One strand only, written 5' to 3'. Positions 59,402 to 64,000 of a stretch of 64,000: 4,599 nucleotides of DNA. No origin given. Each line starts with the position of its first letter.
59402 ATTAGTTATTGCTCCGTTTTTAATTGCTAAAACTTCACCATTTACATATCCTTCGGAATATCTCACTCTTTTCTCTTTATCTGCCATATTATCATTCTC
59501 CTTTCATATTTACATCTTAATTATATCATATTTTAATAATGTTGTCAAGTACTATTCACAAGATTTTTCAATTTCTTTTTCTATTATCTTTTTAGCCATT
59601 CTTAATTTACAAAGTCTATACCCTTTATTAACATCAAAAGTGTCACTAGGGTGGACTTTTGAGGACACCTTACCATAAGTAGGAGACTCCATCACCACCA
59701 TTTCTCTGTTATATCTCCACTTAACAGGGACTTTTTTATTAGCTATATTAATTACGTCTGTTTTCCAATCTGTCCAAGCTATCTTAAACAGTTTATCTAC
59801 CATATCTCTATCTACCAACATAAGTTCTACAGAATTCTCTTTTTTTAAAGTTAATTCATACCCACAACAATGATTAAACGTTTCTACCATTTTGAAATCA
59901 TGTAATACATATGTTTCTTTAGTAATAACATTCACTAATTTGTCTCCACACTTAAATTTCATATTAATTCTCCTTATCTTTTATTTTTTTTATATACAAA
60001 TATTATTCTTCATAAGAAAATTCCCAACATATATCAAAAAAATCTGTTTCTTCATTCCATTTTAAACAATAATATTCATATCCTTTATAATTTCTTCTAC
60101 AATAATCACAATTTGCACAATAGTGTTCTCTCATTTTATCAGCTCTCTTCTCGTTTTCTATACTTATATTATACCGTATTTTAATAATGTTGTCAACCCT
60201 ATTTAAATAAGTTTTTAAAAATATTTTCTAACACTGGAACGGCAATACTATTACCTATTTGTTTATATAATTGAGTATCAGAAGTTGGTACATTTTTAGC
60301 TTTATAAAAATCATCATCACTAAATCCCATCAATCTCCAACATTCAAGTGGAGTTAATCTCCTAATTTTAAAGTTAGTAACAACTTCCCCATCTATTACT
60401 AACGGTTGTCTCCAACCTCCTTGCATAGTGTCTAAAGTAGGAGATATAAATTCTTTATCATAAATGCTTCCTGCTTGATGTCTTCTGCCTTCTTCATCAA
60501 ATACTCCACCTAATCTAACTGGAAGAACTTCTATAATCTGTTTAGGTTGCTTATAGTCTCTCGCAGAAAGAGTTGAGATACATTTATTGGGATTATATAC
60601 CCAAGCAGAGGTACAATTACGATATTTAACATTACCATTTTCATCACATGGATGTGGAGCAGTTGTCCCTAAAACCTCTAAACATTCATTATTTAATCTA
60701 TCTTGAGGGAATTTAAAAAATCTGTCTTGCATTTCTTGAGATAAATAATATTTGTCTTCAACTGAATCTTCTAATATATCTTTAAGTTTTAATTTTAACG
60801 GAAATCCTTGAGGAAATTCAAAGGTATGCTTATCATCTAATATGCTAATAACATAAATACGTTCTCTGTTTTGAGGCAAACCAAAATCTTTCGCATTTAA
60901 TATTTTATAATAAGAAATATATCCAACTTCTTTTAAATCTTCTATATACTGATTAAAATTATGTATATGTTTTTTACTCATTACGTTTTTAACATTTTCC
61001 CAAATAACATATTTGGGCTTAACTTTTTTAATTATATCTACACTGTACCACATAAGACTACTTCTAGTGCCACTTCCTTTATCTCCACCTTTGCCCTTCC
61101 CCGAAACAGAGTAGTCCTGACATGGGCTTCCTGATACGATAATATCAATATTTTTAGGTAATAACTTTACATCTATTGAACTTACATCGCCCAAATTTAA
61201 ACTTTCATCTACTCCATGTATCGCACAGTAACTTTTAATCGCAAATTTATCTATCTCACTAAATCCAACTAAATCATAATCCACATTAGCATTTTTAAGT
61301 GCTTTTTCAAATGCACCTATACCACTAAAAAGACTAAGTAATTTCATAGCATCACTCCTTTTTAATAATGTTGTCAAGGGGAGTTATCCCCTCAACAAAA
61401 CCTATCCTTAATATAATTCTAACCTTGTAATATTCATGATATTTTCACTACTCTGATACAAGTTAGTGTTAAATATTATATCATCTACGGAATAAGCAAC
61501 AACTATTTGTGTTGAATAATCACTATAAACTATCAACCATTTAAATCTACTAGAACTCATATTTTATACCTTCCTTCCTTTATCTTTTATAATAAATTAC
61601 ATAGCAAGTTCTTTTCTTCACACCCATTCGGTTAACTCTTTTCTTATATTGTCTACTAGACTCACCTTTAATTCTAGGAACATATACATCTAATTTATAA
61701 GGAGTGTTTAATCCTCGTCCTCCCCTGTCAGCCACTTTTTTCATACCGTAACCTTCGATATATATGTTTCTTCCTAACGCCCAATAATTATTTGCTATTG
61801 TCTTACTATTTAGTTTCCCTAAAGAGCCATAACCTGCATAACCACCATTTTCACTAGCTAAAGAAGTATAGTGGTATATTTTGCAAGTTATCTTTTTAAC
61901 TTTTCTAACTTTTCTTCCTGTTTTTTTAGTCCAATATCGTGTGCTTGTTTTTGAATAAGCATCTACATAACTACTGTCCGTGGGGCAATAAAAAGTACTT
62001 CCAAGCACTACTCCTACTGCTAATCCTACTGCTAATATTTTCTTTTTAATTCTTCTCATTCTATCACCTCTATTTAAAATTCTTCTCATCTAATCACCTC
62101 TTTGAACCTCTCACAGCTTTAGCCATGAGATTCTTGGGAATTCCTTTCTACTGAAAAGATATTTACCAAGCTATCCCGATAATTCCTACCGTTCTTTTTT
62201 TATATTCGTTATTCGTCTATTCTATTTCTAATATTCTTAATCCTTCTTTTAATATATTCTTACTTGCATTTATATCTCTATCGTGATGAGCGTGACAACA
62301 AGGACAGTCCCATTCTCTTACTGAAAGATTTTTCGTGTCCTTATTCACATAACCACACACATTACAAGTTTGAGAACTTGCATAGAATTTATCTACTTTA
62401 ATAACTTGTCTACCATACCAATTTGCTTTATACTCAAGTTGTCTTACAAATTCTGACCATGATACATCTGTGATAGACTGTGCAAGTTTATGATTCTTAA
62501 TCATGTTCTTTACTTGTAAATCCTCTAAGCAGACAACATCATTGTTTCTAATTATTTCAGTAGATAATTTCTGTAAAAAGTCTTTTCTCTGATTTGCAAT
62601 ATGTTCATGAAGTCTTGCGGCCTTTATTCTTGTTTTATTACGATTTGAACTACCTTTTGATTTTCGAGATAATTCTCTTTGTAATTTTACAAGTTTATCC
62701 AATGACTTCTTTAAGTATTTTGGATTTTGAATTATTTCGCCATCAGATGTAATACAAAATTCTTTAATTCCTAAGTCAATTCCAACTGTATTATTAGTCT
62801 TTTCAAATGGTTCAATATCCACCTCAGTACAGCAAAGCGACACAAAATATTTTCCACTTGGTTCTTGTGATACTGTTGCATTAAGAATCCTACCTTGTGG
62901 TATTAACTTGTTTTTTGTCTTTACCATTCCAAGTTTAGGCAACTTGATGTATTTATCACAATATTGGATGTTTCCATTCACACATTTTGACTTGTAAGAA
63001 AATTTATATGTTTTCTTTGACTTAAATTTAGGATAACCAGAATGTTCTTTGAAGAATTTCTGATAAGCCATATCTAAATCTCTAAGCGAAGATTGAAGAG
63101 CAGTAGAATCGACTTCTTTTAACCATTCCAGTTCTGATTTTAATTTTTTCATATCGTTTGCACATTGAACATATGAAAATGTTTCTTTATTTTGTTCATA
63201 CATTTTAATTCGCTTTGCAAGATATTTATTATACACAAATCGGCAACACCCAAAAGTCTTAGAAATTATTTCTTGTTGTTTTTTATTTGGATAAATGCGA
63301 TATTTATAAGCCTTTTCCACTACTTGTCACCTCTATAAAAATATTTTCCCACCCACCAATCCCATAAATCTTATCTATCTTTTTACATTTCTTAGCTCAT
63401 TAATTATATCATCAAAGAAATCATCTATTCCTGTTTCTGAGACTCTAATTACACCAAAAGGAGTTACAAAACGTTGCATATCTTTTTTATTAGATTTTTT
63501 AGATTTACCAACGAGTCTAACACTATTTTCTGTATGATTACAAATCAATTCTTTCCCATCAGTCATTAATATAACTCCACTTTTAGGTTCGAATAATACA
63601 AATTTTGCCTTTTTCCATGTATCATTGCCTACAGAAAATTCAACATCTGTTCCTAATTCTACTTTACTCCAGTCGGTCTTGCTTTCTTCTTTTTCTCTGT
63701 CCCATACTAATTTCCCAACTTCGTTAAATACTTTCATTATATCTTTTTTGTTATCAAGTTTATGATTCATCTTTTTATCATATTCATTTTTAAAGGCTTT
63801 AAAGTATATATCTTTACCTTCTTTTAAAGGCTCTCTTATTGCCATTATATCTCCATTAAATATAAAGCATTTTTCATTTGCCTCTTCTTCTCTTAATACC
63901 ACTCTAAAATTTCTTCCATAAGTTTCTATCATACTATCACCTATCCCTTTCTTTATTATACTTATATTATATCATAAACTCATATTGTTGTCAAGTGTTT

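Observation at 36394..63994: Twelve near-identical promoter/leader/RBS cassettes partition the early region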

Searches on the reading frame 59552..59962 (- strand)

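Call 16: search_protein_families(library=pfam, proteins=[window:59552-59962:-], max_evalue=0.01)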
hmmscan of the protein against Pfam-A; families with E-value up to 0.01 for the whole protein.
window:59552-59962:- (136 aa): 0 families

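Call 74: search_protein_families(library=phrogs, proteins=[window:59552-59962:-], max_evalue=0.001)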
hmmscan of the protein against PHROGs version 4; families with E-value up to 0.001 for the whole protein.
window:59552-59962:- (136 aa): 1 family
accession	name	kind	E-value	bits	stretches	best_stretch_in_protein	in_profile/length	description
phrog_9910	-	unknown function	2e-05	25.6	1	57-131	62-131/143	-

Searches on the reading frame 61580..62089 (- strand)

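Call 16: search_protein_families(library=pfam, proteins=[window:61580-62089:-], max_evalue=0.01)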
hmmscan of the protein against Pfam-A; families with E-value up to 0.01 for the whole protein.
window:61580-62089:- (169 aa): 0 families

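Call 74: search_protein_families(library=phrogs, proteins=[window:61580-62089:-], max_evalue=0.001)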
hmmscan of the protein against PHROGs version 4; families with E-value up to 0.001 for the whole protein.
window:61580-62089:- (169 aa): 2 families
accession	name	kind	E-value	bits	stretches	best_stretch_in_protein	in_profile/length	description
phrog_9810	-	unknown function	4e-16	60.6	1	54-165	71-183/186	-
phrog_2307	-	other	0.00017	22.4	1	56-141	103-196/212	L-alanyl-D-glutamate peptidase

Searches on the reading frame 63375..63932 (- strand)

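Call 16: search_protein_families(library=pfam, proteins=[window:63375-63932:-], max_evalue=0.01)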
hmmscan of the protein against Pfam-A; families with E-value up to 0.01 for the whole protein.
window:63375-63932:- (185 aa): 1 family
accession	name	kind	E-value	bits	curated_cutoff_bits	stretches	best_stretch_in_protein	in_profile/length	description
PF09112.15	N-glycanase_N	-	0.0025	18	22.4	0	88-166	43-125/177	Peptide-N-glycosidase F, N terminal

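Call 74: search_protein_families(library=phrogs, proteins=[window:63375-63932:-], max_evalue=0.001)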
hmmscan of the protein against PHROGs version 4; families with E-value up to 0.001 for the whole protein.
window:63375-63932:- (185 aa): 0 families
